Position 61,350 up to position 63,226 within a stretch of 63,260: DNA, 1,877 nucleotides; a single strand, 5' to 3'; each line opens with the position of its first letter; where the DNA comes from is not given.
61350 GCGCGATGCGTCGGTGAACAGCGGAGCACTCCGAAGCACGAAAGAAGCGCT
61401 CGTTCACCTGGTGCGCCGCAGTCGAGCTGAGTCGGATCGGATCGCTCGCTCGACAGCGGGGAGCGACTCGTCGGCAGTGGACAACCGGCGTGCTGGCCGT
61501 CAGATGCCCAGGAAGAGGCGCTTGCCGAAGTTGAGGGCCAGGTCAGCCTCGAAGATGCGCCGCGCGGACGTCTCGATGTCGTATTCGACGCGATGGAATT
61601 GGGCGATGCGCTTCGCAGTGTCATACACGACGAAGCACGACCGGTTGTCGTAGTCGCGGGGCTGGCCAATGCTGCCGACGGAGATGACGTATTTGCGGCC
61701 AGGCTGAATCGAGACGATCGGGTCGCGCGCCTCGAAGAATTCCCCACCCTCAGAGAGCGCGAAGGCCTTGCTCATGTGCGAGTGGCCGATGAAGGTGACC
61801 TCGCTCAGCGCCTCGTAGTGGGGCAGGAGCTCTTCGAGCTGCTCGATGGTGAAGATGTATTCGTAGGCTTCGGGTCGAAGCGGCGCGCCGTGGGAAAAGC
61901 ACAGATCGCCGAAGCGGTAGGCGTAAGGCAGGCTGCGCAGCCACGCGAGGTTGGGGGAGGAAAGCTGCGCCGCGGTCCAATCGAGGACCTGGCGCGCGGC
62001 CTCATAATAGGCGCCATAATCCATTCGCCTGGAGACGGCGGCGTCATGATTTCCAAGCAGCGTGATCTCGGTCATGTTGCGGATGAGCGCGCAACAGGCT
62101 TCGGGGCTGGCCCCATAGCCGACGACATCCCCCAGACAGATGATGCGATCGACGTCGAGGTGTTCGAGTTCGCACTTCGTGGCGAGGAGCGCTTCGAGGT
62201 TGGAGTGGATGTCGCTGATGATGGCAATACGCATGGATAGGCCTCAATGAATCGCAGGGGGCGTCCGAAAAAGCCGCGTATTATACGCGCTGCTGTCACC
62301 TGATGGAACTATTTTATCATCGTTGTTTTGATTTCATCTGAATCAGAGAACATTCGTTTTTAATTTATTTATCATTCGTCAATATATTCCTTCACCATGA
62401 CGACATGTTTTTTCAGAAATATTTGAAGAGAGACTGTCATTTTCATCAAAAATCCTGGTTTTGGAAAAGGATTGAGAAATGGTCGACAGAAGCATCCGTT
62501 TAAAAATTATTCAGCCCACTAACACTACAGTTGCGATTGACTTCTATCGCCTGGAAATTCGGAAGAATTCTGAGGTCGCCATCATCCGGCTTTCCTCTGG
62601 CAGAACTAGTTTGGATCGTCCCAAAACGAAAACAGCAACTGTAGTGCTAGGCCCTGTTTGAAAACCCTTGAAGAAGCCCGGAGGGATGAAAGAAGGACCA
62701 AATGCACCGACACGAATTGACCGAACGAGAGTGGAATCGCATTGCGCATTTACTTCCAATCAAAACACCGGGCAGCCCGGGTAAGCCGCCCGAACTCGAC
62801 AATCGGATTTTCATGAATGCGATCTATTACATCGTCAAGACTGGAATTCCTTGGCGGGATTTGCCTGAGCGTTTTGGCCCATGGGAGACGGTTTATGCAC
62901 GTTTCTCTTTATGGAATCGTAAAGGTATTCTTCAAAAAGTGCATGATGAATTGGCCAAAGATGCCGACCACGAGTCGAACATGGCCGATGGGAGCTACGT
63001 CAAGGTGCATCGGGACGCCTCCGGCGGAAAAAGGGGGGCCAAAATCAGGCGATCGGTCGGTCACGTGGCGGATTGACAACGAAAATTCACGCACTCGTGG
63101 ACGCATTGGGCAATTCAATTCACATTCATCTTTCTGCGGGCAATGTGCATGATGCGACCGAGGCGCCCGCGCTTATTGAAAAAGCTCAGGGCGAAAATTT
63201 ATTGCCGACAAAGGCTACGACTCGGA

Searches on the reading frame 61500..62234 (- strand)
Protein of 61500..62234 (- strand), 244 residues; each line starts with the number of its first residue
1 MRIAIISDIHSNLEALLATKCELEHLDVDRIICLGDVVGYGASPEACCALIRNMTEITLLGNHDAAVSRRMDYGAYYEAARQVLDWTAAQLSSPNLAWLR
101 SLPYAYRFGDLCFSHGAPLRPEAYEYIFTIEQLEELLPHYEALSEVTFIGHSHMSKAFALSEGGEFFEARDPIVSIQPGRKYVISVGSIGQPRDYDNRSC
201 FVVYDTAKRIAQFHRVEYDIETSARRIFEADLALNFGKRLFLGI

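Call 32: search_protein_families(library=pfam, proteins=[window:61500-62234:-], max_evalue=0.001)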
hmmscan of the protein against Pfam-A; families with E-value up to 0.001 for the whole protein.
window:61500-62234:- (244 aa): 2 families
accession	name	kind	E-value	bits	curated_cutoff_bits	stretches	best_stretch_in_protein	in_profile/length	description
PF12850.12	Metallophos_2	-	8.7e-14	52.2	27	1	1-207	1-152/154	Calcineurin-like phosphoesterase superfamily domain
PF00149.33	Metallophos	-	8.5e-13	49.6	21.5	1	1-155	1-159/191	Calcineurin-like phosphoesterase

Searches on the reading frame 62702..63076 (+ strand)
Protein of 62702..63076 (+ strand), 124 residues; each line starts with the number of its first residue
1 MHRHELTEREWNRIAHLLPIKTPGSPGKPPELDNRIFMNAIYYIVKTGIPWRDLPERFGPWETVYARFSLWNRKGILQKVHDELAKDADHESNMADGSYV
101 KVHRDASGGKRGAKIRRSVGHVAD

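Call 32: search_protein_families(library=pfam, proteins=[window:62702-63076:+], max_evalue=0.001)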
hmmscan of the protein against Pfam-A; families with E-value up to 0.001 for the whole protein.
window:62702-63076:+ (124 aa): 1 family
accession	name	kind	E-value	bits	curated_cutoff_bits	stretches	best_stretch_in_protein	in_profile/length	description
PF13340.11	DUF4096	-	8e-29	100.2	34.3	1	6-81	1-76/76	Putative transposase of IS4/5 family (DUF4096)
